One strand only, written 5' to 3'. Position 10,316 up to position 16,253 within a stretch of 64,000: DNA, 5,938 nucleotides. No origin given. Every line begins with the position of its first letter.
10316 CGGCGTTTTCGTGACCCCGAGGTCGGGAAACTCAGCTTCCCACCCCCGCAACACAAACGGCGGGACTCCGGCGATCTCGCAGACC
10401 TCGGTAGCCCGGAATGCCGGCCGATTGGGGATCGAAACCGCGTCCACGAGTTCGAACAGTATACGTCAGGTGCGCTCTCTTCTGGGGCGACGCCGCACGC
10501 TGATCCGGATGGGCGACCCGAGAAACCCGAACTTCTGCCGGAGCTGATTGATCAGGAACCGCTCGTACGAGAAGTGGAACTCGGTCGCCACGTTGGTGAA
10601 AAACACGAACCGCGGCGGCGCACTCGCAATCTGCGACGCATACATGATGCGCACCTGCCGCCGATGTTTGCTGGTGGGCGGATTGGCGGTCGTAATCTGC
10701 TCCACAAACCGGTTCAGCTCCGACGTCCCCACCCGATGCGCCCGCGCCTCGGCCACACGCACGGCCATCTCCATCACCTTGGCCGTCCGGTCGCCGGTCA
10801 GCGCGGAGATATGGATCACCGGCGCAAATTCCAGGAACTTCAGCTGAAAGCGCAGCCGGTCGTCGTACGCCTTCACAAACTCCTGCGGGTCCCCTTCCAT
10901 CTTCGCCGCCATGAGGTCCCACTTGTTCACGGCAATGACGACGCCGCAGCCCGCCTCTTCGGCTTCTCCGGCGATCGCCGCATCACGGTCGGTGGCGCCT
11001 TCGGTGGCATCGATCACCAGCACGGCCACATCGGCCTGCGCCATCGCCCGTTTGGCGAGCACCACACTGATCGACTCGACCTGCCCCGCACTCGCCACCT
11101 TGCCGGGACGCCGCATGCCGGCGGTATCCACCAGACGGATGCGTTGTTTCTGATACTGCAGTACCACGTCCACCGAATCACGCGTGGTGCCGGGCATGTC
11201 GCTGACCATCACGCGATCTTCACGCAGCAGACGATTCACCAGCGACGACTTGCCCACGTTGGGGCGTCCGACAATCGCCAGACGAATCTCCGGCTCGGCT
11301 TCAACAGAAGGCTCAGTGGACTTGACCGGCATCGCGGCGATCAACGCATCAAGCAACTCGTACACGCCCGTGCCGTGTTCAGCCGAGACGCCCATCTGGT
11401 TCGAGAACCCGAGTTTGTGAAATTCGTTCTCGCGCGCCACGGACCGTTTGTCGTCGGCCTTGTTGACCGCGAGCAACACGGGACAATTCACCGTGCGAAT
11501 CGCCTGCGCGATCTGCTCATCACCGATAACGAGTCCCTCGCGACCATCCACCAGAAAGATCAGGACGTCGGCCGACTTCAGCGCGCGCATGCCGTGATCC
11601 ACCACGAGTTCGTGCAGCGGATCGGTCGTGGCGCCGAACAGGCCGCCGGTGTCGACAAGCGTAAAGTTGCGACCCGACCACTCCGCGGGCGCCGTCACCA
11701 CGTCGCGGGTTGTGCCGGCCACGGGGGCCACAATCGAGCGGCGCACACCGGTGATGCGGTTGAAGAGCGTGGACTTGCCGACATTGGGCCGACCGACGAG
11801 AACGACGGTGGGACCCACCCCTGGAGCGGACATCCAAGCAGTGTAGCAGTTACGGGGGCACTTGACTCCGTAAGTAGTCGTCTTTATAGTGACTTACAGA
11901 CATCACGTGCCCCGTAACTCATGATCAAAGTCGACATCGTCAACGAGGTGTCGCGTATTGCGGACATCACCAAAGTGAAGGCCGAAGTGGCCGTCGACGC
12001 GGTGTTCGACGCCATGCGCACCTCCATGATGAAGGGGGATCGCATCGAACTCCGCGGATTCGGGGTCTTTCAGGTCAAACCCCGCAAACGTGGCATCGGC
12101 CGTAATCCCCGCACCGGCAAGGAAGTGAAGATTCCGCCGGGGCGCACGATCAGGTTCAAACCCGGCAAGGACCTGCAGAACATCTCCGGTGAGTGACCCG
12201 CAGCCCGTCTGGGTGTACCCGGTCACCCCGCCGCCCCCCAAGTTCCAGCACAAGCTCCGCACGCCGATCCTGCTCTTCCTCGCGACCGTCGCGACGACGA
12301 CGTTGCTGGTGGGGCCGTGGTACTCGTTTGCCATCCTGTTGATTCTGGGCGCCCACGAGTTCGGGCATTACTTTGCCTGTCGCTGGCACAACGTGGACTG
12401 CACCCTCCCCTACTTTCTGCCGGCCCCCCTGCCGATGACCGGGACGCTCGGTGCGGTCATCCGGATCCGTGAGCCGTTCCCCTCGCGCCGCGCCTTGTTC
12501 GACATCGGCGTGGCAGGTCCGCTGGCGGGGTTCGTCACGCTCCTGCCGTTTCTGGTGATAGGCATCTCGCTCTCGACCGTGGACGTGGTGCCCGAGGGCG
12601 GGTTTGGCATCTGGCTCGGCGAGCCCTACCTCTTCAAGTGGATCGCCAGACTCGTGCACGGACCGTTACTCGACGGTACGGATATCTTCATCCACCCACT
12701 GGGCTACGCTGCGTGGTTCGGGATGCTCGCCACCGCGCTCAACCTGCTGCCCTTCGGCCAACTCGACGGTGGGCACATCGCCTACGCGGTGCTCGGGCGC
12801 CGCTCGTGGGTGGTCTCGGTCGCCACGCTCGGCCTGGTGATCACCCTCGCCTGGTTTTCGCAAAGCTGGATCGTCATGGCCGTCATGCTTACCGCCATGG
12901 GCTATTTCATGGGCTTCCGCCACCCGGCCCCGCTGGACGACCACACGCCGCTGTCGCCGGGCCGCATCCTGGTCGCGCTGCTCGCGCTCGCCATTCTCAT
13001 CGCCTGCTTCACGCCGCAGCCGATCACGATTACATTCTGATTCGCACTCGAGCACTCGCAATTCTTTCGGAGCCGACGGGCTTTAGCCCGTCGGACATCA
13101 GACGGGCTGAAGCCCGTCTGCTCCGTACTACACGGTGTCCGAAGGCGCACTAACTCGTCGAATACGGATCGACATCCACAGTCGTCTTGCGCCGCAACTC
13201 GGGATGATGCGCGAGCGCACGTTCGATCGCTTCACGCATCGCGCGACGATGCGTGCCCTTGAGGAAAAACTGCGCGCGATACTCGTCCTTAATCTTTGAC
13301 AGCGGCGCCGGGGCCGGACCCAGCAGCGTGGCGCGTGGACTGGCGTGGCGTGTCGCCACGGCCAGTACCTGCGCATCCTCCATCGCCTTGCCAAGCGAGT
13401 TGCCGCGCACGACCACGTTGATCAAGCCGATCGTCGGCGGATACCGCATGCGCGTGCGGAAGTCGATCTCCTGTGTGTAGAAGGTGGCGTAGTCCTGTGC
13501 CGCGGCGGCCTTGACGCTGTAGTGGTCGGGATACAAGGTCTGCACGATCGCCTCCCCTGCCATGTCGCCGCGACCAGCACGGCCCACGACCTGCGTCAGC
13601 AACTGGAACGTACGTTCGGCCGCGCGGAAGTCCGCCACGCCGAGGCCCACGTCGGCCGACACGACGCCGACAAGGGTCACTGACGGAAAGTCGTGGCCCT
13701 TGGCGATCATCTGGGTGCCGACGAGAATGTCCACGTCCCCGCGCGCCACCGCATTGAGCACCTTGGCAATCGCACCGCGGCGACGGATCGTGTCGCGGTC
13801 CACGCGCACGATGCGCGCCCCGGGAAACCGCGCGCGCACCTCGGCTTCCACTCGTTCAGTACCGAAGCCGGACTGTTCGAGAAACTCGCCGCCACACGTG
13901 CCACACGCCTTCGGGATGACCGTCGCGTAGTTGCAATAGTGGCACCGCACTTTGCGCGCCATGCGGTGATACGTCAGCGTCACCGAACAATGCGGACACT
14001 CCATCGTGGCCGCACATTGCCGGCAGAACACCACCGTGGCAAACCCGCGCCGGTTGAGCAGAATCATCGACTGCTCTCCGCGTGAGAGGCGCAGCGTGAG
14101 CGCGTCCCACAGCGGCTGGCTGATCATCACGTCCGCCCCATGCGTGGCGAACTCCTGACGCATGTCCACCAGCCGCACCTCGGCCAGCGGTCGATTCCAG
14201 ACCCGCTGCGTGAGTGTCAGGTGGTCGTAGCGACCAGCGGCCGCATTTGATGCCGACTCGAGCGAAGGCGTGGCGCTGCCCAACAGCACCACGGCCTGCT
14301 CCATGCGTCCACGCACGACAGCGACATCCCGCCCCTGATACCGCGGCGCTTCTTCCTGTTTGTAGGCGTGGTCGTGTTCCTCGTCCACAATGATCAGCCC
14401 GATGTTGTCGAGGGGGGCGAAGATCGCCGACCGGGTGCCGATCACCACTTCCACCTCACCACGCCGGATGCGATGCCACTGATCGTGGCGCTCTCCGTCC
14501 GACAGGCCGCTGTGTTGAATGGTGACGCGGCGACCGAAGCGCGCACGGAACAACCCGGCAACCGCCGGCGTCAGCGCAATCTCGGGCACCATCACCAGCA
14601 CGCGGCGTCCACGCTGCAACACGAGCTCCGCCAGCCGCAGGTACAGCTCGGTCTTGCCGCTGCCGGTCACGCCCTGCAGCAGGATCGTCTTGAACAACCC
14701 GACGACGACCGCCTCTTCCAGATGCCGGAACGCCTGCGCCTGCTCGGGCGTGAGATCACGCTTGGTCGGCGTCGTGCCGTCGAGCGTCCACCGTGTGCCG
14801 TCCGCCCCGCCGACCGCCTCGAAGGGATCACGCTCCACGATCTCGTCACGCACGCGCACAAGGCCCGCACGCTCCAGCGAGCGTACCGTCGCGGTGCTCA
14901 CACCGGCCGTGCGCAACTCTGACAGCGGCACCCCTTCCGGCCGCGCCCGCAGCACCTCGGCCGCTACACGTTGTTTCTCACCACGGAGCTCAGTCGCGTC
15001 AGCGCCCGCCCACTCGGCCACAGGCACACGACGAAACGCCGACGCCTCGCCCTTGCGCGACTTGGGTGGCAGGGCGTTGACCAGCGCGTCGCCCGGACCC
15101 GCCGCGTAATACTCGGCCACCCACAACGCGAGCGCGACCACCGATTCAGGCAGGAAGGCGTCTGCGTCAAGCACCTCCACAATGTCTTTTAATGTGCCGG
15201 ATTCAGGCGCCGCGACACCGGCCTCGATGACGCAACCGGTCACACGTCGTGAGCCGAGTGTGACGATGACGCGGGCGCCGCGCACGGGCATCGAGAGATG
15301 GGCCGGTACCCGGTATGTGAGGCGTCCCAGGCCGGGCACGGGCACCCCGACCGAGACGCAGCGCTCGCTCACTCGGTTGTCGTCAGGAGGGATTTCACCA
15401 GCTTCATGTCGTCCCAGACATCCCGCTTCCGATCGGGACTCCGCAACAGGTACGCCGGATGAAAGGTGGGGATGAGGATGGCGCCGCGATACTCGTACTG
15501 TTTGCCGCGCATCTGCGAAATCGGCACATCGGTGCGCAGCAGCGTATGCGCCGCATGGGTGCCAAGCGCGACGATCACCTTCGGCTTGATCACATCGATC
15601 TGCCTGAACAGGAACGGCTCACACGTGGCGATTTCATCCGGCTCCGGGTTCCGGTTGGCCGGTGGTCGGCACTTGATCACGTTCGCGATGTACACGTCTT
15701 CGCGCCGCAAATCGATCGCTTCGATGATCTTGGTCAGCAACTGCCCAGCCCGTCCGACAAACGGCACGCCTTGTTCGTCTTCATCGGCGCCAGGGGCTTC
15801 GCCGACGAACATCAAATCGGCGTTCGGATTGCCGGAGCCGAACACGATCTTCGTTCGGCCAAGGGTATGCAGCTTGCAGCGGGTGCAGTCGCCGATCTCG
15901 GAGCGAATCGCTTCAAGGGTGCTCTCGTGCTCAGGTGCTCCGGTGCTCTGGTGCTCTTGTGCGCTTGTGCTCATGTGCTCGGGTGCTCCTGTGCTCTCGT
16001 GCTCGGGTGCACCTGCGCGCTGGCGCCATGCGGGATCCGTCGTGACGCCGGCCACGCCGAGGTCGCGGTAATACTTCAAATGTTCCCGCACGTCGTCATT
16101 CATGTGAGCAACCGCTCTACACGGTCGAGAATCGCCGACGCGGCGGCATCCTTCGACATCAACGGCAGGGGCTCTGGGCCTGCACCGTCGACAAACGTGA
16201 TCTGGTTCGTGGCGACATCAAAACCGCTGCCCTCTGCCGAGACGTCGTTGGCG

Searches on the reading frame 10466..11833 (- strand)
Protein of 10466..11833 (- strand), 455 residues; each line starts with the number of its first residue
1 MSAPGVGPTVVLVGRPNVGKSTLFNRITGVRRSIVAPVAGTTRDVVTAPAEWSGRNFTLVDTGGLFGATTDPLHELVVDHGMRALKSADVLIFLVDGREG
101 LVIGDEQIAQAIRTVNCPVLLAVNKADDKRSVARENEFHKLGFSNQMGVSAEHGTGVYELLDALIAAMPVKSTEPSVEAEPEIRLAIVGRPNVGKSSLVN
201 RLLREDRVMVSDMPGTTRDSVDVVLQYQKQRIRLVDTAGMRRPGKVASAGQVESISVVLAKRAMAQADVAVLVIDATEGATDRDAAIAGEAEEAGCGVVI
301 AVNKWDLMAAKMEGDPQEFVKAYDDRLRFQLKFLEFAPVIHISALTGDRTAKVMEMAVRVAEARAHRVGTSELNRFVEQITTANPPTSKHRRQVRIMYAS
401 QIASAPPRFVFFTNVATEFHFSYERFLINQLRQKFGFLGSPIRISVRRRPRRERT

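Call 79: search_protein_families(library=pfam, proteins=[window:10466-11833:-], max_evalue=0.00001)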
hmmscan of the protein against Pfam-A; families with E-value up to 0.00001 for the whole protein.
window:10466-11833:- (455 aa): 11 families
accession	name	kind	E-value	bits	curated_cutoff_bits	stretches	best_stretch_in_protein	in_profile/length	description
PF01926.29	MMR_HSR1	-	7.6e-55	184.3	21.9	2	9-125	1-113/113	50S ribosome-binding GTPase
PF02421.24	FeoB_N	-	6.8e-29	100.8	27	2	184-311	2-121/156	Ferrous iron transport protein B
PF00009.33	GTP_EFTU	-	1.5e-28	100.1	26.5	2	185-361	6-186/188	Elongation factor Tu GTP binding domain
PF14714.11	KH_dom-like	-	1.8e-28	99.1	27.3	1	367-447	1-81/81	KH-domain-like of EngA bacterial GTPase enzymes, C-terminal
PF04548.22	AIG1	-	5.4e-11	42.6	27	0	9-110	2-105/212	AIG1 family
PF00350.29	Dynamin_N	-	1.8e-10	41.6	27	0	185-229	1-44/168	Dynamin family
PF03193.22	RsgA_GTPase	-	6.8e-09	36.2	30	0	185-216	109-140/174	RsgA GTPase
PF00071.28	Ras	-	1.8e-07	31.3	21.6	0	185-244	2-62/162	Ras family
PF08477.19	Roc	-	8e-07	29.7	27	0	185-245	2-71/119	Ras of Complex, Roc, domain of DAPkinase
PF00025.27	Arf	-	2.2e-06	27.7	22.3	0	10-144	17-143/174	ADP-ribosylation factor family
PF09439.16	SRPRB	-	3.2e-06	27.1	25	0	8-96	4-81/178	Signal recognition particle receptor beta subunit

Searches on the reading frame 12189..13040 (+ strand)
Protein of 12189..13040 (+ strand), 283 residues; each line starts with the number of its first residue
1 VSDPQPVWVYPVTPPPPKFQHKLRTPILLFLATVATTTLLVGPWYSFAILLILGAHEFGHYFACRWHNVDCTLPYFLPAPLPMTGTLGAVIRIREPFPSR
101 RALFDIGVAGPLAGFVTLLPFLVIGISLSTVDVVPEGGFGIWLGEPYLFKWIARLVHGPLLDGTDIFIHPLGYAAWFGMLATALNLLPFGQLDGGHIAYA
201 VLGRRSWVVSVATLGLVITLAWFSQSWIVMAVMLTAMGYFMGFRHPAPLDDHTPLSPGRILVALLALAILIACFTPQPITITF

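Call 79: search_protein_families(library=pfam, proteins=[window:12189-13040:+], max_evalue=0.00001)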
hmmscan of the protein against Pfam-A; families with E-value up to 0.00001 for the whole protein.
window:12189-13040:+ (283 aa): 1 family
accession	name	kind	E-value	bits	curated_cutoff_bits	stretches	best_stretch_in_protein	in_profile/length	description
PF02163.28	Peptidase_M50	-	1.6e-19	70.6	27.2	1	46-205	3-200/221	Peptidase family M50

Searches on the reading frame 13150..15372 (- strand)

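Call 79: search_protein_families(library=pfam, proteins=[window:13150-15372:-], max_evalue=0.00001)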
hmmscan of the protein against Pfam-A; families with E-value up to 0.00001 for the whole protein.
window:13150-15372:- (740 aa): 6 families
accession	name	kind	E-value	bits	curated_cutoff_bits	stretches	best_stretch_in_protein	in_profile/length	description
PF17764.6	PriA_3primeBD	-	2.2e-20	72.8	22.7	1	8-102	2-96/96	3'DNA-binding domain (3'BD)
PF00270.35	DEAD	-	2.1e-18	67.1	26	1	208-373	1-163/167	DEAD/DEAH box helicase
PF18074.6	PriA_C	-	7.6e-15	55.9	26.9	1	650-736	5-95/95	Primosomal protein N C-terminal domain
PF04851.21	ResIII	-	5.6e-14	52.8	22.5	1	206-369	3-162/164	Type III restriction enzyme, res subunit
PF00271.37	Helicase_C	-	7.3e-11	42.7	23.5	0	536-601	55-108/110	Helicase conserved C-terminal domain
PF18319.7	Zn_ribbon_PriA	-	6.1e-09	36.1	26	1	459-483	1-25/27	PriA DNA helicase Cys-rich region (CRR) domain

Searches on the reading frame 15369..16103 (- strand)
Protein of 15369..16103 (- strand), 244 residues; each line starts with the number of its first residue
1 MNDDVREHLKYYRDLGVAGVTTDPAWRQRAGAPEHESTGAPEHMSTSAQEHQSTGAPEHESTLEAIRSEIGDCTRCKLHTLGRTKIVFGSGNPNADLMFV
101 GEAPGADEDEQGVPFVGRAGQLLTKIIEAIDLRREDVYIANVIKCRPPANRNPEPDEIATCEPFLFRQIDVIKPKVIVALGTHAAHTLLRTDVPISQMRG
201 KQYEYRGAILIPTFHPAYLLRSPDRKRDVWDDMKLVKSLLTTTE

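Call 79: search_protein_families(library=pfam, proteins=[window:15369-16103:-], max_evalue=0.00001)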
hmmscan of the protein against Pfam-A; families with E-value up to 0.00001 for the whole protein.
window:15369-16103:- (244 aa): 1 family
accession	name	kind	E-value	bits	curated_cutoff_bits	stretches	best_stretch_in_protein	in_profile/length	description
PF03167.25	UDG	-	1.7e-40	138.8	24.3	1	88-233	1-140/141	Uracil DNA glycosylase superfamily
